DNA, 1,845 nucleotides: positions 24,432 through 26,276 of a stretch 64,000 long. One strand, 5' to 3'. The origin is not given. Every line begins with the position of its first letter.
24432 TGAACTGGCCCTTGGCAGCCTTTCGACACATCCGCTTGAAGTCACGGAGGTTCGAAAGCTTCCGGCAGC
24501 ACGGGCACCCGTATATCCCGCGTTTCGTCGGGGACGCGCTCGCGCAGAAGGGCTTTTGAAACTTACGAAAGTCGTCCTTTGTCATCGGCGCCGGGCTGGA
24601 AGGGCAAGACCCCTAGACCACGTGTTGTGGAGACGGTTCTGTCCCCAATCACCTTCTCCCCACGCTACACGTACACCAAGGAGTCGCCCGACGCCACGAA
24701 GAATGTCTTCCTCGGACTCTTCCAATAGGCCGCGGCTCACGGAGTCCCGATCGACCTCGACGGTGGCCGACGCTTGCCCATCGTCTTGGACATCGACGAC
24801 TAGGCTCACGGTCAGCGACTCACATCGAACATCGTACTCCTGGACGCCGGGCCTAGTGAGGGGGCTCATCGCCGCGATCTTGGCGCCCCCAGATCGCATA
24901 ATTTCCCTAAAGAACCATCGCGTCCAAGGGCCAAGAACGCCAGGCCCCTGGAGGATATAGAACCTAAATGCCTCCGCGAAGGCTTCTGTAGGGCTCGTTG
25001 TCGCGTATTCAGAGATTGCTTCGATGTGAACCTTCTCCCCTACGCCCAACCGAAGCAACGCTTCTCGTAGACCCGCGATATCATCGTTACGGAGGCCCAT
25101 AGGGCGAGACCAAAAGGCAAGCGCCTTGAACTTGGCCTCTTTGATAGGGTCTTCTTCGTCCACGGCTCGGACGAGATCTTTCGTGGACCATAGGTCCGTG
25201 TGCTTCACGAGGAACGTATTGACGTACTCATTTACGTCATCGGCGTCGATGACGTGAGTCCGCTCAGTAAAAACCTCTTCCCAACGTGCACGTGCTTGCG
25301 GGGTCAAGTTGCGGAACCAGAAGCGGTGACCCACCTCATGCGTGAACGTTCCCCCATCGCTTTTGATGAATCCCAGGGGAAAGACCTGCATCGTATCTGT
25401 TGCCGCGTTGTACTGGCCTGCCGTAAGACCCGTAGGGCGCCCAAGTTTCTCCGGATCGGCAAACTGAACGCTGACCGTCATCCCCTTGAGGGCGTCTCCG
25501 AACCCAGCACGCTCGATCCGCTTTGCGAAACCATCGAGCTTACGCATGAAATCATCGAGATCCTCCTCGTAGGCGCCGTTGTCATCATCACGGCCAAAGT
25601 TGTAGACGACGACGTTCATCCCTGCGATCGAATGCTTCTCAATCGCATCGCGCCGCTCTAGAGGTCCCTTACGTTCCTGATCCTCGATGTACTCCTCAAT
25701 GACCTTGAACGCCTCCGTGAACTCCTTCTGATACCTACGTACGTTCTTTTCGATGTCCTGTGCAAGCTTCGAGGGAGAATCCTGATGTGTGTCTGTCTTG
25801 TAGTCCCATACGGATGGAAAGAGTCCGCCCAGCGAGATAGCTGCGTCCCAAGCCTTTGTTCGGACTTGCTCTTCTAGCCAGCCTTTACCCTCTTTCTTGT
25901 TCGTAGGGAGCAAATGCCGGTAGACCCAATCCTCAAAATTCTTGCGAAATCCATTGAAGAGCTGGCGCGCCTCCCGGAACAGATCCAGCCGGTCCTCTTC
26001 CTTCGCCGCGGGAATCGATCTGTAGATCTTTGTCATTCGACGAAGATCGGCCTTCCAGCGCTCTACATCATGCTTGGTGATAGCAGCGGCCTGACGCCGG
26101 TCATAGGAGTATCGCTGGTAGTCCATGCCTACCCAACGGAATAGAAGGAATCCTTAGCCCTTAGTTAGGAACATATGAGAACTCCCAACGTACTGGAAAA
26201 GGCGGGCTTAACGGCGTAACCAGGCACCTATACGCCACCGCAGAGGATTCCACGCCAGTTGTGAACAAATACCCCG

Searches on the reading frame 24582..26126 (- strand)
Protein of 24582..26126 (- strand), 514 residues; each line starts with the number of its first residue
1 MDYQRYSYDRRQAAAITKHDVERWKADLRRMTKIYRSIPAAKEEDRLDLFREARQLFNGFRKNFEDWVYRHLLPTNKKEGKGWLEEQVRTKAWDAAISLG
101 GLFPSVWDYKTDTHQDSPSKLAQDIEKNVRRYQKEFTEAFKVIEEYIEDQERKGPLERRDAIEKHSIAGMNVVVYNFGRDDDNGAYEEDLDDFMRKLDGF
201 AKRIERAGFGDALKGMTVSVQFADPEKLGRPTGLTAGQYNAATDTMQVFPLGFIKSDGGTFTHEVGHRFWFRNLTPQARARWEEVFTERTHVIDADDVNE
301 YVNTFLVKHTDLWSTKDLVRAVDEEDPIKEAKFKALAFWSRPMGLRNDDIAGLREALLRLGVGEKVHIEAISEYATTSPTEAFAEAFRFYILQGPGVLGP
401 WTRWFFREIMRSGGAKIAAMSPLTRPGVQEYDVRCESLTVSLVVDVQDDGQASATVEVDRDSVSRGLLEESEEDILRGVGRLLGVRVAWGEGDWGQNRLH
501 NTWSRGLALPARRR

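Call 4: search_protein_families(library=pfam, proteins=[window:24582-26126:-], max_evalue=10)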
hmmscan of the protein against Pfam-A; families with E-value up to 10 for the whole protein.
window:24582-26126:- (514 aa): 3 families
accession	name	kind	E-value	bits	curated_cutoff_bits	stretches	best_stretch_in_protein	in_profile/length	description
PF15887.11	Peptidase_Mx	-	0.00013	21.9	27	2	368-391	141-164/236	Putative zinc-binding metallo-peptidase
PF22872.1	DUF7018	-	0.11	13.1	27.8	1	124-205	6-84/116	Domain of unknown function (DUF7018)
PF09921.14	DUF2153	-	0.55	10.5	23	1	30-68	11-53/123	Uncharacterized protein conserved in archaea (DUF2153)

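Call 5: search_protein_families(library=phrogs, proteins=[window:24582-26126:-], max_evalue=1)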
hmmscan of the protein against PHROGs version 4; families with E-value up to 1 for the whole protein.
window:24582-26126:- (514 aa): 4 families
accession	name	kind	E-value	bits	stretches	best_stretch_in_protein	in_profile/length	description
phrog_17197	-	other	1.3e-05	26.1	1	242-387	148-299/326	peptidase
phrog_4380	-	unknown function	0.00052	21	1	104-204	61-155/195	-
phrog_35492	-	unknown function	0.26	11.6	0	284-342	110-167/302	-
phrog_15664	-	unknown function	0.29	12.5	0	261-311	69-118/160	-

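Call 9: search_solved_structures(query=window:24582-26126:-, max_evalue=10)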
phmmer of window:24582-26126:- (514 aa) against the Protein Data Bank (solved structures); distinct sequences matched with E-value up to 10: 0.

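Call 10: search_protein_families(library=ncbifam, proteins=[window:24582-26126:-], max_evalue=10)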
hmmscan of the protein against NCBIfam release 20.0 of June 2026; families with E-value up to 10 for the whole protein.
window:24582-26126:- (514 aa): 0 families

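Call 11: search_protein_families(library=padloc, proteins=[window:24582-26126:-], max_evalue=10)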
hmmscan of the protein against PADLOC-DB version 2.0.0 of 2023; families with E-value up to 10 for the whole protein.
window:24582-26126:- (514 aa): 0 families

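Call 12: find_homologous_proteins(query=window:24582-26126:-)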
Query window:24582-26126:- (514 aa): 62 proteins with E <= 0.001 among 8000 candidates.
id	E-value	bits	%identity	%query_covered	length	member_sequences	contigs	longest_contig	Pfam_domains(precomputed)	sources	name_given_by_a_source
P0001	0.0e+0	1181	100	100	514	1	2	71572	-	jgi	jgi:hypothetical protein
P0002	3.6e-154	533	59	79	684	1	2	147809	PF01028.26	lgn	-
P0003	1.4e-149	517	59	80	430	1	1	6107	-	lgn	-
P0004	1.9e-147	510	58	82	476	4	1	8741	-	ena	-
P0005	2.4e-147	510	55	80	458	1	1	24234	-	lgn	-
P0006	2.2e-138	480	54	81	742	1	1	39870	PF01028.26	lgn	-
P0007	1.7e-134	468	55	79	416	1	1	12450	-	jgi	jgi:hypothetical protein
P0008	9.6e-112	393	48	79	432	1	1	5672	-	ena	-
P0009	1.9e-111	392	47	79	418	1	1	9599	-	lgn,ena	-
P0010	5.1e-97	344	45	80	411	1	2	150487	-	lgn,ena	-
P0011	1.1e-96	343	44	80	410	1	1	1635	-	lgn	-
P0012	7.9e-91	324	40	81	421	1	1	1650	-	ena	-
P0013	4.3e-88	315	42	80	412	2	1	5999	-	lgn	-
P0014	4.3e-88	315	40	80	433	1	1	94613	-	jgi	jgi:hypothetical protein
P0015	1.5e-86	309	41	81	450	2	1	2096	-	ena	-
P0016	3.2e-84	302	42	78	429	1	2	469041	-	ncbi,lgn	-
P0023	1.1e-76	277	36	81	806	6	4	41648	-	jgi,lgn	jgi:hypothetical protein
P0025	2.2e-76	276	36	79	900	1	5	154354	-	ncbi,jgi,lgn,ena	-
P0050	2.3e-68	249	38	75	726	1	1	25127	PF01028.26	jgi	jgi:DNA topoisomerase IB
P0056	3.1e-58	216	36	81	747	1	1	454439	PF15887.12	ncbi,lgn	-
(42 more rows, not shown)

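Call 17: list_cluster_members(proteins=[P0016, P0056, P0116, P0073, P0072, P0083, P0025, P0001])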
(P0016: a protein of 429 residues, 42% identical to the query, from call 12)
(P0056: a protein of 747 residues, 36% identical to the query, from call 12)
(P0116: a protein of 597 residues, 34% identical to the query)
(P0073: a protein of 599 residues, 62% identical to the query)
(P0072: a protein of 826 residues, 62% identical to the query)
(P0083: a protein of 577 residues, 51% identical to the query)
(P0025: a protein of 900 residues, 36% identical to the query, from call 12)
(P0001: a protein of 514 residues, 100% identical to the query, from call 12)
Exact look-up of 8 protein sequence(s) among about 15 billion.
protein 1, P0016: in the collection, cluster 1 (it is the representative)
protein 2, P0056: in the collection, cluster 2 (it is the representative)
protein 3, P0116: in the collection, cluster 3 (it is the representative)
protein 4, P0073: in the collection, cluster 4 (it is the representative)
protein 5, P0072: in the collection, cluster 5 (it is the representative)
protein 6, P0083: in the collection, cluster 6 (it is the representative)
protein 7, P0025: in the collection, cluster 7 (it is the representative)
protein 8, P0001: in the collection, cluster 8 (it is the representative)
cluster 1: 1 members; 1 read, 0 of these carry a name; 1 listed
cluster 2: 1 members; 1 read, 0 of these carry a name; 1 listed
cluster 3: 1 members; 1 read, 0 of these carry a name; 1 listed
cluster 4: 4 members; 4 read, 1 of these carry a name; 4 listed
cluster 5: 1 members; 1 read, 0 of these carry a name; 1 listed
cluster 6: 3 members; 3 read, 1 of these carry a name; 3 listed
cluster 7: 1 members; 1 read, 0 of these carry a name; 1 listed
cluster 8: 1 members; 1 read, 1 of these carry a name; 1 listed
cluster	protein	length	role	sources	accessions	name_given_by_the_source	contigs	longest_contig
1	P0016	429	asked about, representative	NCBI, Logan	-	-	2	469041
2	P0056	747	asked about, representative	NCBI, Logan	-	-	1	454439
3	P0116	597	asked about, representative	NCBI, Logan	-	-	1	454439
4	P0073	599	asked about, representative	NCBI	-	-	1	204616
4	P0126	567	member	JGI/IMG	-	hypothetical protein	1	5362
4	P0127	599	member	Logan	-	-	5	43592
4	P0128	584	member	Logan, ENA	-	-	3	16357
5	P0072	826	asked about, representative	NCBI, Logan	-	-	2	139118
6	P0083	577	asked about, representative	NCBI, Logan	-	-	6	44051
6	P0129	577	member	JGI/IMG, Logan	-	hypothetical protein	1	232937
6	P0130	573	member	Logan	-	-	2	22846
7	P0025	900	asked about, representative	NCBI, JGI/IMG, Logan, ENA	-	-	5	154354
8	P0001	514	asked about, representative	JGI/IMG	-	hypothetical protein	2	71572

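Call 18: find_encoding_contigs(protein=P0056, flank=10000, max_places=3)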
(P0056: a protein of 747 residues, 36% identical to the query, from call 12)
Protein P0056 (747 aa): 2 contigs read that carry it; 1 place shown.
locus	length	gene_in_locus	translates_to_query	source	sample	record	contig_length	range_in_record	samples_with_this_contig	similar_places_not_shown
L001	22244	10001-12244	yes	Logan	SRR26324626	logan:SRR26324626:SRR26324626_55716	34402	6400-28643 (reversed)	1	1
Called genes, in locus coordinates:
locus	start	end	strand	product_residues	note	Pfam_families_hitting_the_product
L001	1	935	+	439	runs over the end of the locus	PF06689:zf-C4_ClpX (faint), PF00493:MCM (weak), PF01078:Mg_chelatase (faint), PF00004:AAA, PF07724:AAA_2, PF07728:AAA_5 (faint), PF10431:ClpB_D2-small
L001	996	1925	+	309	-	-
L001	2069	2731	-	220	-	PF01351:RNase_HII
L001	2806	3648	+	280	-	PF08902:DUF1848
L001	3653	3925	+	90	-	-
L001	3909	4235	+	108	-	-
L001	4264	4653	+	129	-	-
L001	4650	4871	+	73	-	-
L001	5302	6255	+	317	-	-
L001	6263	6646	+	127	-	-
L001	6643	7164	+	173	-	-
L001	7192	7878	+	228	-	PF03692:CxxCxxCC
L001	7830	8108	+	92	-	-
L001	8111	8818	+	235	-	-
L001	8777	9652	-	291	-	PF02086:MethyltransfD12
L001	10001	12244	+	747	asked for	PF15887:Peptidase_Mx (faint)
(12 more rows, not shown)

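Call 24: search_protein_families(library=pfam, alignment_id=A1, max_evalue=0.001)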
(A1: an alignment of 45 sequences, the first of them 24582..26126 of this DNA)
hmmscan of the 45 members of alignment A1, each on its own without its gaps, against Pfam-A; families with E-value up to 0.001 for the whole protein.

A. member 1, window:24582-26126:- (514 aa): 1 family
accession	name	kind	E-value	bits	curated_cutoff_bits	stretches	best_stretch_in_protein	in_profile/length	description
PF15887.11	Peptidase_Mx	-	0.00013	21.9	27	0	368-391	141-164/236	Putative zinc-binding metallo-peptidase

B. families by the number of members that match (of 45 scanned): 7 families
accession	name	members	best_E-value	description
PF15887.11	Peptidase_Mx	5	1.1e-05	Putative zinc-binding metallo-peptidase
PF13582.12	Reprolysin_3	4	0.0002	Metallo-peptidase family M12B Reprolysin-like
PF01028.25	Topoisom_I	3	3.6e-26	Eukaryotic DNA topoisomerase I, catalytic core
PF15890.11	Peptidase_Mx1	1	0.00016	Putative zinc-binding metallo-peptidase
PF07737.17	ATLF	1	0.00037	Anthrax toxin lethal factor, N- and C-terminal domain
PF06167.18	Peptidase_M90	1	0.00048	Glucose-regulated metallo-peptidase M90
PF18818.7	MPTase-PolyVal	1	0.00087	Zincin-like metallopeptidase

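Call 26: search_solved_structures(query=A1, max_evalue=10, show_alignments=2)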
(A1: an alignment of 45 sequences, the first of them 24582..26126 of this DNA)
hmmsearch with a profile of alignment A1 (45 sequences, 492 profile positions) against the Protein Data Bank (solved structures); distinct sequences matched with E-value up to 10: 6.
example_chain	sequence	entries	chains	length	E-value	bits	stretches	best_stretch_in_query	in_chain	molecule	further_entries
2l0r_A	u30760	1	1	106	0.013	17.7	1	362-381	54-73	Lethal factor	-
8j0h_A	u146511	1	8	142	0.079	15.1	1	123-196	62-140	Uncharacterized protein C4H3.06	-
3c5i_A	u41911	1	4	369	0.15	14.2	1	32-150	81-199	Choline kinase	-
4pkq_A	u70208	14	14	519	0.92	11.6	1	363-381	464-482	Lethal factor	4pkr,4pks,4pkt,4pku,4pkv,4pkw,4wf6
1yqy_A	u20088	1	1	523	0.93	11.6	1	363-381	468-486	Lethal factor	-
4dv8_A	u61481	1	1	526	0.93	11.6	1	363-381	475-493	Lethal factor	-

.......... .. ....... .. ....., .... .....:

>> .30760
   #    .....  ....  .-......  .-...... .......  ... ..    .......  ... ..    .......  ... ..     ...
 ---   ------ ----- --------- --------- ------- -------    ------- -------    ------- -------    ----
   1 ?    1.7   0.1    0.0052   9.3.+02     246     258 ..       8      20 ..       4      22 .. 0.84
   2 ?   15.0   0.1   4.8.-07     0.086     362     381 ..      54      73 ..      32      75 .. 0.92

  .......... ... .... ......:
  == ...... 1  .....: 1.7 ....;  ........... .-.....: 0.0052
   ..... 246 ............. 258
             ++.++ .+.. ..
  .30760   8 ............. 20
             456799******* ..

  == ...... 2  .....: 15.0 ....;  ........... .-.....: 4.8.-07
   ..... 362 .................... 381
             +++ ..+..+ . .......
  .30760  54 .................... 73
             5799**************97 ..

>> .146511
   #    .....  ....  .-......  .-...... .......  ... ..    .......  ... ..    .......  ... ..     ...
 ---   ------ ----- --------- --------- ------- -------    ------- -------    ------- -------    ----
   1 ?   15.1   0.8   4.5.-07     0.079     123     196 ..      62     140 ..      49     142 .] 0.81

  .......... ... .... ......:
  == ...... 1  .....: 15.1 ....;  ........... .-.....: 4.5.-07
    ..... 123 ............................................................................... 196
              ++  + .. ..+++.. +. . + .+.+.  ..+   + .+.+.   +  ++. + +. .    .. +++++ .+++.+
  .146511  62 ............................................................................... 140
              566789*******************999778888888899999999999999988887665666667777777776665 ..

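Call 31: predict_structure(alignment_id=A1)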
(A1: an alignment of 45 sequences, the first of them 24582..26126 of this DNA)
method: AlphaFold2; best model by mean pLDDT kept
length: 514 residues; sequences in the alignment: 45
mean_pLDDT: 84.7   pTM: 0.74
mean pLDDT of the five models: 84.7, 83.6, 82.4, 82.1, 81.5
residues with pLDDT >= 90: 345; 70-90: 60; 50-70: 48; < 50: 61
segments of 3 or more residues with pLDDT < 50: 1-11, 421-437, 463-468, 489-514
pLDDT, mean of each block of 10 residues (from residue 1): 39 82 98 98 97 97 95 85 94 97 96 96 97 98 97 90 94 94 88 97 96 96 89 89 96 93 98 95 95 98 95 92 96 95 88 96 94 92 97 95 93 63 43 44 70 64 49 65 55 41 40 34
secondary structure, 60 per line:
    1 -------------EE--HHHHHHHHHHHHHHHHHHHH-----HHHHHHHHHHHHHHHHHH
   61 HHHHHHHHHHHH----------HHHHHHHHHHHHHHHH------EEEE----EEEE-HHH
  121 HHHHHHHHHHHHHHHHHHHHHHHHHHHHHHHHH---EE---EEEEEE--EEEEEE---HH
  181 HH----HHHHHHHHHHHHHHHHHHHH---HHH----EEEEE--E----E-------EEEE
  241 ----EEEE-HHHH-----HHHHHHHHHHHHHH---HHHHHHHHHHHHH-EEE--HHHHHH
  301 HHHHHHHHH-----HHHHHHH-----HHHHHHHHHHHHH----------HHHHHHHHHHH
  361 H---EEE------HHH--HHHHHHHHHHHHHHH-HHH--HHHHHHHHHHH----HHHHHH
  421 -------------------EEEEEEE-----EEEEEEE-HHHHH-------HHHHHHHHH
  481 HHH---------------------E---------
elements in order: H18-37 H43-72 H83-98 E105-108 E113-116 H118-153 E162-167 E170-175 H179-182 H187-206 E217-221 E237-240 E245-248 H250-253 H259-272 H276-288 E290-292 H295-309 H315-321 H327-339 H350-361 E365-367 H379-393 H400-410 H415-420 E440-446 E452-458 H460-464 H472-483

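Call 35: search_dna_similar(query=window:24582-26126:-, collection=phages, mode=protein, max_evalue=0.001, max_rows=25)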
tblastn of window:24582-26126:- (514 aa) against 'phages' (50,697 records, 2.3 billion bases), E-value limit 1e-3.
No match.

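Call 40: find_encoding_contigs(protein=P0001, flank=10000, max_places=2)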
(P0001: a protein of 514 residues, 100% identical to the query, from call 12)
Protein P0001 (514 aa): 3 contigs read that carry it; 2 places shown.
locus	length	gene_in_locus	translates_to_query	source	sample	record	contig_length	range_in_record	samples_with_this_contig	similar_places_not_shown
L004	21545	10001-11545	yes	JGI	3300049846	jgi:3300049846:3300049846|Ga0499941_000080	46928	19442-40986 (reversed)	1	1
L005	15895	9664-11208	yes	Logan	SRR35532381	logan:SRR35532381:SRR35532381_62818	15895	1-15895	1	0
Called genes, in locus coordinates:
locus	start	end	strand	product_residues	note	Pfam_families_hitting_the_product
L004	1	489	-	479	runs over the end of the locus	PF07282:Cas12f1-like_TNB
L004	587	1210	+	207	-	-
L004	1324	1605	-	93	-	-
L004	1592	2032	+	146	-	-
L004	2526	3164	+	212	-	-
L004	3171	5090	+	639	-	-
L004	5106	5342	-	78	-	-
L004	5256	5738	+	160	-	-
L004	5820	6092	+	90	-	-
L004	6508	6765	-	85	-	-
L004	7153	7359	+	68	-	-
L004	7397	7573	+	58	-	-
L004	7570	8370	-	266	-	-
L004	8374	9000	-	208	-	-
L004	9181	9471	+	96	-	-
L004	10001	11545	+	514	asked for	-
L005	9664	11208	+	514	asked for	-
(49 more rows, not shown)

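Call 49: find_related_loci(query=A1, collection=genome_contigs, flank=10000)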
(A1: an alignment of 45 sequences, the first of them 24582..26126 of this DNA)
Query A1 (514 aa) in genome_contigs; peptide patterns used: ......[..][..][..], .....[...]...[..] (x = any residue, [..] = any of these).
309 stretches matched a pattern; 4 encode a relative of the query (tblastn E <= 1e-3); 4 distinct loci.
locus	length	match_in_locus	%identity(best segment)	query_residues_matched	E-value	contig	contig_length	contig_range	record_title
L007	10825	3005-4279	37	7-419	5e-75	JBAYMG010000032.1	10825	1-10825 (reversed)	MAG: Candidatus Omnitrophota bacterium isolate SO_2016_LW1_34 scaffold07455_LW64-88_2016, whole genome shotgun sequence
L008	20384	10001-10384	29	155-287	1e-8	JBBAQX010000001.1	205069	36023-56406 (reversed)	MAG: Lysinibacter sp. isolate EUL_204 ctg1-EUL_204, whole genome shotgun sequence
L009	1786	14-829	23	104-391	2e-8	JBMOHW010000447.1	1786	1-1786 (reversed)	MAG: Terrimicrobiaceae bacterium isolate Deming_bin.375 contig301531, whole genome shotgun sequence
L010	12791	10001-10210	39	369-437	5e-7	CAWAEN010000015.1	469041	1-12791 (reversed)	MAG: uncultured Acidimicrobiia bacterium isolate MFD03551.bin.2.99 genome assembly, contig: contig_8457, whole genome sh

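Call 51: search_protein_families(library=pfam, proteins=[P0025, P0023, P0056, P0002], max_evalue=0.01)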
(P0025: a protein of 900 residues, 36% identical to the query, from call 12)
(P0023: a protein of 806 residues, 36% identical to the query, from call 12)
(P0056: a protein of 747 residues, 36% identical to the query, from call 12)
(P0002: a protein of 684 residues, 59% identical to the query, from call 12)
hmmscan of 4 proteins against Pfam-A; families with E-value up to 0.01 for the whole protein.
P0025 (900 aa): 2 families
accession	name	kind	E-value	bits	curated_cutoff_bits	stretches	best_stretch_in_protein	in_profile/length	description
PF13582.12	Reprolysin_3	-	0.0002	22.3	22.4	0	446-519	47-118/123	Metallo-peptidase family M12B Reprolysin-like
PF19064.5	DUF5760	-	0.0047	17.5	27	1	751-815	19-84/86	Family of unknown function (DUF5760)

P0023 (806 aa): 1 family
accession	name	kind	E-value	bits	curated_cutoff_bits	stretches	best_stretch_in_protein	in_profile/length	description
PF13582.12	Reprolysin_3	-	0.00037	21.5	22.4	0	507-528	107-118/123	Metallo-peptidase family M12B Reprolysin-like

P0056 (747 aa): 3 families
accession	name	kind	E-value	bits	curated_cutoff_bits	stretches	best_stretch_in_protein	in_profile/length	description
PF15887.11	Peptidase_Mx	-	1.1e-05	25.5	27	0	630-715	92-180/236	Putative zinc-binding metallo-peptidase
PF18818.7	MPTase-PolyVal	-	0.00087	19.8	27.5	0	219-259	15-55/126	Zincin-like metallopeptidase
PF07737.17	ATLF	-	0.0013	18.9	27.4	0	629-700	115-171/193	Anthrax toxin lethal factor, N- and C-terminal domain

P0002 (684 aa): 1 family
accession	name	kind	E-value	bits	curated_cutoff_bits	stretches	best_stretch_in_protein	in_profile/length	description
PF01028.25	Topoisom_I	-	3.6e-26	92.4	23.7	1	35-233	8-199/228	Eukaryotic DNA topoisomerase I, catalytic core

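Call 61: fold_search(model_id=the predicted structure, library=viral)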
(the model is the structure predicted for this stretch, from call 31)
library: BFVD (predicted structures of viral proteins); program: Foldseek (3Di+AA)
matches with E <= 10: 279; with E <= 0.001: 3
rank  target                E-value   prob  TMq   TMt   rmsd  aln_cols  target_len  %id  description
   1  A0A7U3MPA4            1.2e-07  1.00  0.28  0.39  11.0       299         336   16  (no name in the UniProt tables at hand)
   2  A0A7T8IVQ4            1.4e-06  1.00  0.26  0.39   9.6       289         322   15  Putative endopeptidase family M34 [Erwinia phage pEa_SNUABM_5]
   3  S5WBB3                1.7e-06  1.00  0.27  0.39  10.5       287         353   15  Putative peptidase [Pseudomonas phage PaBG]
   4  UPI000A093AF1         3.0e-03  0.69  0.16  0.11  29.7       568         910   10  (no name look-up for this kind of identifier)
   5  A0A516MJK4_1          3.4e-03  0.87  0.21  0.11  26.2       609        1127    9  (no name in the UniProt tables at hand)
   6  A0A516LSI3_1          8.7e-03  0.57  0.15  0.08  35.7       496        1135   12  (no name in the UniProt tables at hand)
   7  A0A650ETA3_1          1.3e-02  0.54  0.15  0.10  20.7       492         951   12  (no name in the UniProt tables at hand)
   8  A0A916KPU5            1.7e-02  0.38  0.15  0.11  26.9       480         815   11  Uncharacterized protein [Choristoneura biennis entomopoxvirus]
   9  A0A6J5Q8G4            3.0e-02  0.54  0.15  0.13  23.0       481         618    9  Phage head morphogenesis domain containing protein [uncultured Caudovirales phage]
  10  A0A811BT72            4.4e-02  0.44  0.12  0.18  23.2       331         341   14  Uncharacterized protein [Pandoravirus japonicus]
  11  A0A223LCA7            5.8e-02  0.60  0.14  0.26  19.9       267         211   11  IrrE N-terminal-like domain-containing protein [Bacillus phage PBS1]
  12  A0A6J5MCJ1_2          5.8e-02  0.44  0.18  0.10  25.5       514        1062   14  Uncharacterized protein [uncultured Caudovirales phage]
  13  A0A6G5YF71            8.3e-02  0.57  0.21  0.12  23.2       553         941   10  (no name in the UniProt tables at hand)
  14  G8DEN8                9.6e-02  0.23  0.14  0.21  27.3       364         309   10  (no name in the UniProt tables at hand)
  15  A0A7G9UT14            1.1e-01  0.47  0.19  0.09  23.7       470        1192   11  NAD(+)--protein-arginine ADP-ribosyltransferase [Xanthomonas phage Xp12]
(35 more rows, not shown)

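Call 71: find_related_loci(query=A1, collection=viral_contigs, flank=10000)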
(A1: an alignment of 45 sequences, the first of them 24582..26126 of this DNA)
Query A1 (514 aa) in viral_contigs; peptide patterns used: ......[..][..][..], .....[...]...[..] (x = any residue, [..] = any of these).
181 stretches matched a pattern; 56 encode a relative of the query (tblastn E <= 1e-3); 55 distinct loci.
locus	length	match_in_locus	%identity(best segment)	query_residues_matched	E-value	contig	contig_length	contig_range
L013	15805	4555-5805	41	10-422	4e-84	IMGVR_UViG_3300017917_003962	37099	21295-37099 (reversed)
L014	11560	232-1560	37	10-449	3e-82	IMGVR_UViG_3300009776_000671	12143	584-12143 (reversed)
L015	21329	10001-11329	37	10-449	3e-82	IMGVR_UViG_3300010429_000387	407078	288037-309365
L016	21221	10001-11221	36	16-420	2e-80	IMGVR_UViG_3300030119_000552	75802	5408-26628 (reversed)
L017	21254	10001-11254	39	11-419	3e-78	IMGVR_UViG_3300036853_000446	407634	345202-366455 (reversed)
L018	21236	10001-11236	35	16-424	4e-78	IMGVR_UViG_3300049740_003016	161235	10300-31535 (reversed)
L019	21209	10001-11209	38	13-426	8e-78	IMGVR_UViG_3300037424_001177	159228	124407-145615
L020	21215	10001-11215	36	16-417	9e-78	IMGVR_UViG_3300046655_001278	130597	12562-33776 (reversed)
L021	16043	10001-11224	36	16-420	1e-77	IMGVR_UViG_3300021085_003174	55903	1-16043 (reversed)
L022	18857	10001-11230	35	16-421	4e-76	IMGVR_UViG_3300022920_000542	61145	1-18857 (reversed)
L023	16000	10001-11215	35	21-421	5e-76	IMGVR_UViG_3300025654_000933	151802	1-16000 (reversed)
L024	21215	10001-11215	35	21-421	5e-76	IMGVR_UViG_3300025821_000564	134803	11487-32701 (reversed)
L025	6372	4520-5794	38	7-419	4e-75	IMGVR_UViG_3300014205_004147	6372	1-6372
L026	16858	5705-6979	39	7-419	5e-75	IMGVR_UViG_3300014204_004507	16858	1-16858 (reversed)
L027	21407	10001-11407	34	10-455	3e-70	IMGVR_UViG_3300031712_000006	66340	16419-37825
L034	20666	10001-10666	25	197-407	4e-12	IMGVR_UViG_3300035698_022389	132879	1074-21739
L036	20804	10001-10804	24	156-414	1e-11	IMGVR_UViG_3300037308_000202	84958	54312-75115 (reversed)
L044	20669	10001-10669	27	167-373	2e-7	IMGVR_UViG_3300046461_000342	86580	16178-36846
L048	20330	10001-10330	27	177-293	2e-6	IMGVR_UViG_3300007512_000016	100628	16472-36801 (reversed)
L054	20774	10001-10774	23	35-288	1e-5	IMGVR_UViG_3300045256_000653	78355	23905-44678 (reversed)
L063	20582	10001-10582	23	142-361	1e-4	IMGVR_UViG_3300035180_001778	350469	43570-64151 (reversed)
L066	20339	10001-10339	28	167-285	1e-4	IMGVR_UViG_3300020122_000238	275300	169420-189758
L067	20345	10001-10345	25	163-285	5e-4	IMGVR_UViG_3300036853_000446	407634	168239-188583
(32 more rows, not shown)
